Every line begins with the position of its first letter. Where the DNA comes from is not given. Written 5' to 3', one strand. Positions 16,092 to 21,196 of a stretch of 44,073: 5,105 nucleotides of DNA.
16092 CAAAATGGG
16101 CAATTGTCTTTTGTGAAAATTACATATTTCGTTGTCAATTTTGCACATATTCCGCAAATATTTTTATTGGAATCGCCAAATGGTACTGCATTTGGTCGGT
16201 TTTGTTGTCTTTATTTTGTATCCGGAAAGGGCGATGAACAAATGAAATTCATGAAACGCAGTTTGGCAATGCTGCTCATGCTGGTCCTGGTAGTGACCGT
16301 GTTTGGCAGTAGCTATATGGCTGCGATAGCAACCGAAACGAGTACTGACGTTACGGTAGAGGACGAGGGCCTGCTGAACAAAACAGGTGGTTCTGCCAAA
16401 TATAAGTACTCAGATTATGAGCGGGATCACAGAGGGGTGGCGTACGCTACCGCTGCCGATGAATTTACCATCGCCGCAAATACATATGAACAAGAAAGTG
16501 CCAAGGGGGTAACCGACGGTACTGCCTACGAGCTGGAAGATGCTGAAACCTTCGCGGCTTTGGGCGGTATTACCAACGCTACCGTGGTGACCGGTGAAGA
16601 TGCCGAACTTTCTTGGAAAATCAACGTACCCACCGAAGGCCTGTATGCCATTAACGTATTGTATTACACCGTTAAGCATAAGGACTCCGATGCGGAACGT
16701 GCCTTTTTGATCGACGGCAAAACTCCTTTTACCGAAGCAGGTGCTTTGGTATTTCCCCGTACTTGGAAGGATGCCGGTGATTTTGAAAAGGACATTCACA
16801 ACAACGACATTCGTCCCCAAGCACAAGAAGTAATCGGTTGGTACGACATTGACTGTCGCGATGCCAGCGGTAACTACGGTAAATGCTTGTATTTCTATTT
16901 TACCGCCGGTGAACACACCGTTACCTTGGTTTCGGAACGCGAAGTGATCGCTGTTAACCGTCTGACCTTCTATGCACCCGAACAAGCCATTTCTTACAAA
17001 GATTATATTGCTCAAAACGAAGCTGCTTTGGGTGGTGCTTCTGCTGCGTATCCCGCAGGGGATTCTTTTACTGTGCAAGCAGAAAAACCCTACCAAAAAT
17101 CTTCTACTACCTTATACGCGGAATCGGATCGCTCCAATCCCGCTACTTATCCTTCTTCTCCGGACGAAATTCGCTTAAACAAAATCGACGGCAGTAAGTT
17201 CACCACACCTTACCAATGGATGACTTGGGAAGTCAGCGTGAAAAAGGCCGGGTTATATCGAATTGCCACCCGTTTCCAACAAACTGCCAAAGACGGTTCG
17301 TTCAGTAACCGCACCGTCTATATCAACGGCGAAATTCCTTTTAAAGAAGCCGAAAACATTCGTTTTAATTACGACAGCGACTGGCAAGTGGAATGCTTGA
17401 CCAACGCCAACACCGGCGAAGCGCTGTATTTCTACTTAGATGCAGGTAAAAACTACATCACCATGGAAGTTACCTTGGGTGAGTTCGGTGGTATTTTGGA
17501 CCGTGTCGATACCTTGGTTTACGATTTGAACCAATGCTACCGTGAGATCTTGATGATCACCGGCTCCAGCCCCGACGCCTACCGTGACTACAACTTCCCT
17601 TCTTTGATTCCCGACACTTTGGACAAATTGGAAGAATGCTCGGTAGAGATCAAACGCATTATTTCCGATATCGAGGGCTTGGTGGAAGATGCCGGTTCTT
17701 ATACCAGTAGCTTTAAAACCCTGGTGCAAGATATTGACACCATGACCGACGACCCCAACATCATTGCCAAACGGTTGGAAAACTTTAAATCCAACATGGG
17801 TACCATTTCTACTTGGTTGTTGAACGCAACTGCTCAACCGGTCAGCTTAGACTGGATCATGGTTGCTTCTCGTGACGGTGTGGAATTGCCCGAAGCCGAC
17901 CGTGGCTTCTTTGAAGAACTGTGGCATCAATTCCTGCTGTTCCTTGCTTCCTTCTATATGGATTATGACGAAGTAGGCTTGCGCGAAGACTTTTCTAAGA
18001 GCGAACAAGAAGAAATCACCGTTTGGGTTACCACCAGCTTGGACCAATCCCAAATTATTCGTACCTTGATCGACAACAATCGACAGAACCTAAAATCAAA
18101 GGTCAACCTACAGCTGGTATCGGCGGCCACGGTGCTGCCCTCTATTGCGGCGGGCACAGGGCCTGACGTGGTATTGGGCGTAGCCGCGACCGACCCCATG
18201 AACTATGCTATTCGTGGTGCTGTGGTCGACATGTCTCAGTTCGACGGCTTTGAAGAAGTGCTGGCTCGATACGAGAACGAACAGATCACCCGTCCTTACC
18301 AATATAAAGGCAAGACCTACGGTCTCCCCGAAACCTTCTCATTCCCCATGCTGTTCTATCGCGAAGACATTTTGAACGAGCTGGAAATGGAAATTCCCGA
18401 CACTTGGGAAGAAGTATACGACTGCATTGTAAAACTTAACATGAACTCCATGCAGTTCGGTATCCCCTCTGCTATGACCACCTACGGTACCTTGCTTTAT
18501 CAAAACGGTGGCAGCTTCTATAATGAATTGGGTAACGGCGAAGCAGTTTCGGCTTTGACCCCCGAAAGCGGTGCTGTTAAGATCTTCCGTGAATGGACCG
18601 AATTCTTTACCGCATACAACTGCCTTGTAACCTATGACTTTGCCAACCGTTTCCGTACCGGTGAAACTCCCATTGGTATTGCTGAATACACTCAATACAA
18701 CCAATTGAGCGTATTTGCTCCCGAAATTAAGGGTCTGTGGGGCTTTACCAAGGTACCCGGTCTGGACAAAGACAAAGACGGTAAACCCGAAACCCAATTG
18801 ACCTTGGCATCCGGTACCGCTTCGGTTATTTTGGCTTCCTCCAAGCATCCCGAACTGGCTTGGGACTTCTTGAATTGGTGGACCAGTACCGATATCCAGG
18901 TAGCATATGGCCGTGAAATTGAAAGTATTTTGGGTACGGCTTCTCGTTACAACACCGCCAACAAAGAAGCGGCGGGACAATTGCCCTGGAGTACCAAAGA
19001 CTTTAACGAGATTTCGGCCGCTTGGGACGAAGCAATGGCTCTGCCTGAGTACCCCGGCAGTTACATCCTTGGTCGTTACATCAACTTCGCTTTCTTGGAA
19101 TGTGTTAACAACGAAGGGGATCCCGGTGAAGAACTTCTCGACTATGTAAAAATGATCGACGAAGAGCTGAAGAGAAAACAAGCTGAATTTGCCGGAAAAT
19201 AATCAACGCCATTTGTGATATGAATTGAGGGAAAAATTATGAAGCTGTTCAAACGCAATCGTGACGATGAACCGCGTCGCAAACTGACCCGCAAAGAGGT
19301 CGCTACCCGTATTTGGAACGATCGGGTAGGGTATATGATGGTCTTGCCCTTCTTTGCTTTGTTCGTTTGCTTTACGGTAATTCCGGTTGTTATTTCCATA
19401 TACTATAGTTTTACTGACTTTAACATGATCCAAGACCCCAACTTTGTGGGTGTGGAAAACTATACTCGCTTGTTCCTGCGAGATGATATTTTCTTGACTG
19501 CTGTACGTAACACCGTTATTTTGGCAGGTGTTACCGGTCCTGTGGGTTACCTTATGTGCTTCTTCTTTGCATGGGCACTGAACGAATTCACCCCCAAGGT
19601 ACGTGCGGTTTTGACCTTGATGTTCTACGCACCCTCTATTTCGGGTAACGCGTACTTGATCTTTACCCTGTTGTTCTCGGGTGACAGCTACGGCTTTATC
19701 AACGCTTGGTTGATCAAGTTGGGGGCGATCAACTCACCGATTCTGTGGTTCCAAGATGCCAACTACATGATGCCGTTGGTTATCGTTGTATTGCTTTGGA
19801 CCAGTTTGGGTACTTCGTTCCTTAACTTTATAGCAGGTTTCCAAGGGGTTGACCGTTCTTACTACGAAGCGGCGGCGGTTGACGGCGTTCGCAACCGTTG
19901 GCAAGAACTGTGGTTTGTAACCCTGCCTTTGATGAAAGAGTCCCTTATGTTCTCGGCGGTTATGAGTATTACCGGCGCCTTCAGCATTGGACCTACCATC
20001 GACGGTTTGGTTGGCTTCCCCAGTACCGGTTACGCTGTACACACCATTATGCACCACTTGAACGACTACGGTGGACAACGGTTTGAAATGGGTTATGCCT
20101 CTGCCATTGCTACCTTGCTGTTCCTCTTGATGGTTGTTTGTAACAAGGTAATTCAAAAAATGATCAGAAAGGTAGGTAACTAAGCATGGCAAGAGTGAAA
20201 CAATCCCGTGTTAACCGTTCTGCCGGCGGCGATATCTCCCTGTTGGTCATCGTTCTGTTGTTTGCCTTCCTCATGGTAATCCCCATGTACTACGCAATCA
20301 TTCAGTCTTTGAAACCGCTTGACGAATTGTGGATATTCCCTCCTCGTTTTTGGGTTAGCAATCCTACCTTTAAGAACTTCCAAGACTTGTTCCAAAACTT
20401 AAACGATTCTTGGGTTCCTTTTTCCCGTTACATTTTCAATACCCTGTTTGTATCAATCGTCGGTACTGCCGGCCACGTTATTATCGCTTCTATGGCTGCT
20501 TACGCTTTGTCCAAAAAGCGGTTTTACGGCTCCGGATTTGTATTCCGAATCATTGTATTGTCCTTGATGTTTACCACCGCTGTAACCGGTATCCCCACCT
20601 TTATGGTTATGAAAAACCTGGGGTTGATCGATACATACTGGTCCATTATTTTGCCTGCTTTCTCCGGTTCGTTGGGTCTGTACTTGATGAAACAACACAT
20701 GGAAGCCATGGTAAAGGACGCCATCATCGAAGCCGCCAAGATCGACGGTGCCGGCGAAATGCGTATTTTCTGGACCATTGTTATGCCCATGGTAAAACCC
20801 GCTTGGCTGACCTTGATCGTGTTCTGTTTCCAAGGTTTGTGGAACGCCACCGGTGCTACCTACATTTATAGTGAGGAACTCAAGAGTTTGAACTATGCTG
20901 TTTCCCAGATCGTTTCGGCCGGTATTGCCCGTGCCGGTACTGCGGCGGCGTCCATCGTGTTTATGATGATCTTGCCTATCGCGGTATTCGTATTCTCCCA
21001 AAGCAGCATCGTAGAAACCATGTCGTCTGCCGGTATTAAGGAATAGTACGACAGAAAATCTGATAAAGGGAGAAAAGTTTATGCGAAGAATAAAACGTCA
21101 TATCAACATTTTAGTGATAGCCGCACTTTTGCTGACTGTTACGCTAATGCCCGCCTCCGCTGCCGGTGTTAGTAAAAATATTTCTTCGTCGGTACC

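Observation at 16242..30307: Candidate undescribed system: two ATPase-less sugar ABC importers bracketing an NHL/TPR/Yip1 membrane protein and a large orphan lipoprotein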

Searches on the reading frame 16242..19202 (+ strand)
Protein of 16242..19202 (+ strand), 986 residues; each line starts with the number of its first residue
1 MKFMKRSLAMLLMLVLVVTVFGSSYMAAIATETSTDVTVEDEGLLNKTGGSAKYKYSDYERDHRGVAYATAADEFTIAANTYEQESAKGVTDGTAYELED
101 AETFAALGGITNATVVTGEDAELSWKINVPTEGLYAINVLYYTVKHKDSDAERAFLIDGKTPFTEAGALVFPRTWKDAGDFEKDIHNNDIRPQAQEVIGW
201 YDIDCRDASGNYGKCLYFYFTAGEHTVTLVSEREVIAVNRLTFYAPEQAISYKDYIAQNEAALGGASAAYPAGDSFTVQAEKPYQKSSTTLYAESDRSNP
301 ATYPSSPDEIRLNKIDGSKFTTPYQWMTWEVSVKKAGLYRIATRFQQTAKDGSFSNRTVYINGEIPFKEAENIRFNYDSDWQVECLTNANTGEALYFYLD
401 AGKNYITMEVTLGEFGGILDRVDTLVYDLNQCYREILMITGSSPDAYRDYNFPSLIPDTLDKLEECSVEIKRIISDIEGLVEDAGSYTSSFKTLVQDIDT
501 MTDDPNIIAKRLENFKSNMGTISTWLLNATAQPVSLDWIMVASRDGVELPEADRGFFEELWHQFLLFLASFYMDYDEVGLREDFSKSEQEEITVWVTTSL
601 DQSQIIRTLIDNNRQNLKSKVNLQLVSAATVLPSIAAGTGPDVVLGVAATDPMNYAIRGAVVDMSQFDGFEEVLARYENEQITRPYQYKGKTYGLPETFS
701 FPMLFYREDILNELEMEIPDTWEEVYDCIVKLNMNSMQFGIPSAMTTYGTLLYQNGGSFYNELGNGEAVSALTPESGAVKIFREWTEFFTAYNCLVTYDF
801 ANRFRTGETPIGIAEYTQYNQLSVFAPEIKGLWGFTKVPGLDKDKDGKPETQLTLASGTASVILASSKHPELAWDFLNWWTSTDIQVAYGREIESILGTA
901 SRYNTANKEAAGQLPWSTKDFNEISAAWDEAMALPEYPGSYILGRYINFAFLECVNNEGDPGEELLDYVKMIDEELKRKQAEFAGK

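Call 4: search_protein_families(library=pfam, proteins=[window:16242-19202:+], max_evalue=0.01)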
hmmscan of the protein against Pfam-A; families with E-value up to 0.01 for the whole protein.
window:16242-19202:+ (986 aa): 4 families
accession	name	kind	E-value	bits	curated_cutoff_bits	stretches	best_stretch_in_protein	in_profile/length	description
PF01547.30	SBP_bac_1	-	7.2e-20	72.6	26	1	616-886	21-306/307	Bacterial extracellular solute-binding protein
PF13416.11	SBP_bac_8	-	6.5e-19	69.2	27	1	628-905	25-268/279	Bacterial extracellular solute-binding protein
PF25275.1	Golvesin_C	-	0.001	19.6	31.6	0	118-151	38-71/132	Golvesin C-terminal domain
PF16990.11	CBM_35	-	0.0025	18.5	28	0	103-143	18-58/121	Carbohydrate binding module (family 35)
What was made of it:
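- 16242..19202 (+): Giant secreted substrate-binding protein (986 aa). It has a Sec signal peptide without a lipobox, two CBM35/CBM6-like beta-sandwich modules, a helical coiled-coil-like linker and a CUT1 oligosaccharide-binding domain (residues about 600-986). SBP_bac_1 at residues 616-886 (SBP_bac_8 to 905) (call 4).
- Checked: SBP1 (16242-19202): SBP_bac_1 matches only residues 616-905 (call 4).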

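Call 5: search_protein_families(library=ncbifam, proteins=[window:16242-19202:+], max_evalue=0.01)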
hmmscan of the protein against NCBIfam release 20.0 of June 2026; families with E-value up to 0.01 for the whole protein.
window:16242-19202:+ (986 aa): 3 families
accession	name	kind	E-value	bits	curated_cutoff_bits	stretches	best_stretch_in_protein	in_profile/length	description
NF053763.1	ABCarbgalBndGanS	equivalog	8.4e-07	28.1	700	1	588-741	37-184/420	galactooligosaccharide ABC transporter substrate-binding protein GanS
TIGR03850.1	bind_CPR_0540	equivalog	0.00018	20.3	299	1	679-727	139-186/437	carbohydrate ABC transporter substrate-binding protein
NF006917.0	PRK09408.1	equivalog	0.00059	19.8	176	1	8-116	4-114/171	outer membrane protein OmpX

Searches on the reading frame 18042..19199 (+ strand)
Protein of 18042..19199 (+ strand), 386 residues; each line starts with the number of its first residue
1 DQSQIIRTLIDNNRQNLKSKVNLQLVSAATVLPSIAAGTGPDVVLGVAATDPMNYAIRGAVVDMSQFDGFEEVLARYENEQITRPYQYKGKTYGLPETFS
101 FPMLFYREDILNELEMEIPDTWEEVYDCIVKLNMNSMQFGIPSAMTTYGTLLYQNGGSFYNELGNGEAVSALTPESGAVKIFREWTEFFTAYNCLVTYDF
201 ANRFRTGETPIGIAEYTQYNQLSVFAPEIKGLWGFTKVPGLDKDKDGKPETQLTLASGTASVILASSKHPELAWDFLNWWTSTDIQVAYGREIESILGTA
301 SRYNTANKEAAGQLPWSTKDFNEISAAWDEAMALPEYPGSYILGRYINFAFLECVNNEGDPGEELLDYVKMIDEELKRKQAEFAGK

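Call 91: search_solved_structures(query=window:18042-19199:+, max_evalue=0.01)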
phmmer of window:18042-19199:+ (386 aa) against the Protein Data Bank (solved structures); distinct sequences matched with E-value up to 0.01: 28.
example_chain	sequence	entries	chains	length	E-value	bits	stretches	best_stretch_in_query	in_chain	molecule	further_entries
5ysb_A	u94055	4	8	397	1.6e-12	50.2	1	30-296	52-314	Lin1841 protein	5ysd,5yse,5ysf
6hur_A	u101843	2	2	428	1e-10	44.3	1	41-282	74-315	ABC transporter substrate-binding protein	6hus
5f7v_A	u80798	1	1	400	1e-08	37.7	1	13-163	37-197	Lmo0181 protein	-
2hq0_A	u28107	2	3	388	9e-08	34.6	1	11-166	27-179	Sugar ABC transporter, sugar-binding protein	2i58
4r9f_A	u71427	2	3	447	9.5e-08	34.5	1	31-281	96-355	MBP1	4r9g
2heu_A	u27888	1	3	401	1e-07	34.4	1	11-166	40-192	Sugar ABC transporter, sugar-binding protein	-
2hfb_A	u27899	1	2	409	1e-07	34.4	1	11-166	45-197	Sugar ABC transporter, sugar-binding protein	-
6pql_A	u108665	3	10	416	1.1e-07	34.3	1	11-166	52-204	ABC transporter sugar-binding protein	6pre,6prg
9xf5_A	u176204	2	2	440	6.3e-07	31.8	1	31-153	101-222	ABC transporter substrate-binding protein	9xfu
3quf_A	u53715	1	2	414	6.3e-06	28.5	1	35-193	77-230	Extracellular solute-binding protein, family 1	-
7vfr_A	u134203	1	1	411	6.9e-06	28.4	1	57-293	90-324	Extracellular solute-binding protein, family 1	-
7vfq_A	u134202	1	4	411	6.9e-06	28.4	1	57-293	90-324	Extracellular solute-binding protein, family 1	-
7ehp_A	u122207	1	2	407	8e-06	28.2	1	32-135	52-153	chitin oligosaccahride binding protein NagB1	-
7c14_A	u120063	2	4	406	0.00025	23.3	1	86-296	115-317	Sugar ABC transporter, periplasmic sugar-binding protein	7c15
7c0y_A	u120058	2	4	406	0.00026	23.2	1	85-296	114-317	Sugar ABC transporter, periplasmic sugar-binding protein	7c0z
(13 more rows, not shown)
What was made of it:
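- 16242..19202 (+): The C-terminal domain is closest to Lin1841 (E=1.6e-12) and Lmo0181 (call 91).
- On CUT1 ABC importer (TC 3.A.1.1): Its closest solved relatives are oligosaccharide SBPs (call 91).
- The SBP domain is closest to oligosaccharide binders (call 91).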

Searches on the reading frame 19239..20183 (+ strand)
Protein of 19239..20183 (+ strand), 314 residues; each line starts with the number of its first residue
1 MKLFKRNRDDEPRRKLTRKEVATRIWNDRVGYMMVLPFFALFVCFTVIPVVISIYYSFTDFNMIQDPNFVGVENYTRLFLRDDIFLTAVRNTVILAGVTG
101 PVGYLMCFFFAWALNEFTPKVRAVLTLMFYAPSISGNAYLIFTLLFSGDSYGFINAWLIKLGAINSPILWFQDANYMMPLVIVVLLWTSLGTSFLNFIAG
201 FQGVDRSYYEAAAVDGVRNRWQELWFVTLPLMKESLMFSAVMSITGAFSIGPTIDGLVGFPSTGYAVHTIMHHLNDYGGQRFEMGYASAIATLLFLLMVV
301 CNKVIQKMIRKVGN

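Call 4: search_protein_families(library=pfam, proteins=[window:19239-20183:+], max_evalue=0.01)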
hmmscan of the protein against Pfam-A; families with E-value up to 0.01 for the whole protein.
window:19239-20183:+ (314 aa): 1 family
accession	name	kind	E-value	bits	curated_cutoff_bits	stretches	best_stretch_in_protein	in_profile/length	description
PF00528.27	BPD_transp_1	-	1.5e-06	28.5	26.4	1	124-309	23-178/184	Binding-protein-dependent transport system inner membrane component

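Call 5: search_protein_families(library=ncbifam, proteins=[window:19239-20183:+], max_evalue=0.01)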
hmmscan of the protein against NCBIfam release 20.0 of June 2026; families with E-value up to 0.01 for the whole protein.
window:19239-20183:+ (314 aa): 10 families
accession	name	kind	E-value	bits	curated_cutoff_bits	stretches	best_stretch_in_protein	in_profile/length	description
NF007852.0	PRK10561.1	equivalog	1.1e-17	64.9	335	1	29-306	12-284/295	sn-glycerol-3-phosphate ABC transporter permease UgpA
NF040931.1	ABC_arch_GlcT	equivalog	3.1e-15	56.5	360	1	35-299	2-261/278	glucose ABC transporter permease GlcT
TIGR03262.1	PhnU2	equivalog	1.3e-12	47.2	593.25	1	39-311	11-258/546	putative 2-aminoethylphosphonate ABC transporter permease subunit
NF007044.0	PRK09497.1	equivalog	4e-11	42.9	348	1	33-291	10-259/285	spermidine/putrescine ABC transporter permease PotB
NF007963.0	PRK10683.1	equivalog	2.1e-08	33.9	489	1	32-302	42-302/317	putrescine ABC transporter permease PotH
NF008232.0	PRK10999.1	equivalog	7.6e-07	28.2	392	1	70-240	265-436/520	maltose ABC transporter permease MalF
TIGR01581.1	Mo_ABC_porter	hypoth_equivalog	5.1e-06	26.1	210.3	1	92-245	22-169/225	ABC transporter permease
TIGR02140.1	permease_CysW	equivalog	4.5e-05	23.1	329.1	1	39-300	10-247/261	sulfate ABC transporter permease subunit CysW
NF006939.0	PRK09421.1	equivalog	0.0042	16.5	262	1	94-311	17-226/230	molybdate ABC transporter permease subunit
TIGR02141.1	modB_ABC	equivalog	0.0081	15.8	182.6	1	94-244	5-145/208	molybdate ABC transporter permease subunit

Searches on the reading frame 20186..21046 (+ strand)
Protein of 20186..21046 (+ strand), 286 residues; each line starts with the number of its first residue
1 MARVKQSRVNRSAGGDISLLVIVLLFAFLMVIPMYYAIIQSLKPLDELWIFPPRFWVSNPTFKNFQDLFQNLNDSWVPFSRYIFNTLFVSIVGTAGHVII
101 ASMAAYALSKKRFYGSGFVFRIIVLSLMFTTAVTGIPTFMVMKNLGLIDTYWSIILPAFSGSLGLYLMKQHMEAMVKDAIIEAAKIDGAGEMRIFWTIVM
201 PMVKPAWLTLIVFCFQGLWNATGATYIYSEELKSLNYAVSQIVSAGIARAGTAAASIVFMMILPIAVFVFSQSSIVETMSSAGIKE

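Call 4: search_protein_families(library=pfam, proteins=[window:20186-21046:+], max_evalue=0.01)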
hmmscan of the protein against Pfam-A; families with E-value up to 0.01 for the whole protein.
window:20186-21046:+ (286 aa): 1 family
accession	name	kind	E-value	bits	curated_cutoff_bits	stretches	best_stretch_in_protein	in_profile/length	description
PF00528.27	BPD_transp_1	-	3e-10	40.6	26.4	1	98-271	2-170/184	Binding-protein-dependent transport system inner membrane component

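Call 5: search_protein_families(library=ncbifam, proteins=[window:20186-21046:+], max_evalue=0.01)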
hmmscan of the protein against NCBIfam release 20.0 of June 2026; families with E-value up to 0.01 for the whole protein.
window:20186-21046:+ (286 aa): 16 families
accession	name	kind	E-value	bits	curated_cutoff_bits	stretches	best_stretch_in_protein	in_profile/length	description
NF008210.0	PRK10973.1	equivalog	3.7e-24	85.9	297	1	20-277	13-274/281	sn-glycerol-3-phosphate ABC transporter permease UgpE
NF040932.1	ABC_arch_GlcU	equivalog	8.4e-24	84.6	340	1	21-272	7-257/272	glucose ABC transporter permease GlcU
NF008231.0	PRK10998.1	equivalog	2.5e-09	37.1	261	1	73-285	75-295/296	maltose ABC transporter permease MalG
NF007047.0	PRK09500.1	equivalog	4.6e-08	33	326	1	61-272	43-249/257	spermidine/putrescine ABC transporter permease PotC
TIGR01581.1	Mo_ABC_porter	hypoth_equivalog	2.8e-07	30.3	210.3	1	86-246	26-199/225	ABC transporter permease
NF040839.1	tungstate_WtpB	equivalog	2.9e-07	30.4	340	1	63-270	28-243/251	tungstate ABC transporter permease WtpB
TIGR02141.1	modB_ABC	equivalog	6.7e-07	29.1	182.6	1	86-271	3-200/208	molybdate ABC transporter permease subunit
NF006939.0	PRK09421.1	equivalog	2.5e-06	27.1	262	1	86-257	15-200/230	molybdate ABC transporter permease subunit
NF007852.0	PRK10561.1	equivalog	6.4e-06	26.2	335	1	176-266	184-280/295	sn-glycerol-3-phosphate ABC transporter permease UgpA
TIGR00969.1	3a0106s02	subfamily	6.7e-06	25.8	240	1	181-273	174-266/272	sulfate ABC transporter permease subunit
NF011624.0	PRK15050.1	equivalog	1.2e-05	24.6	247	1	175-270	186-281/297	2-aminoethylphosphonate ABC transporter permease subunit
NF043073.1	MMSYN1_0195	equivalog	1.8e-05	23.1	1250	1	61-215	42-192/1021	spermidine/putrescine ABC transporter permease/substrate-binding protein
TIGR02139.1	permease_CysT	equivalog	7.4e-05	22.5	246.1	0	62-270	33-252/265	sulfate ABC transporter permease subunit CysT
TIGR02140.1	permease_CysW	equivalog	0.002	17.7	329.1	0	83-278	49-257/261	sulfate ABC transporter permease subunit CysW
NF008208.0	PRK10971.1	equivalog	0.0067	15.9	415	0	97-271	74-261/277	sulfate/thiosulfate ABC transporter permease CysT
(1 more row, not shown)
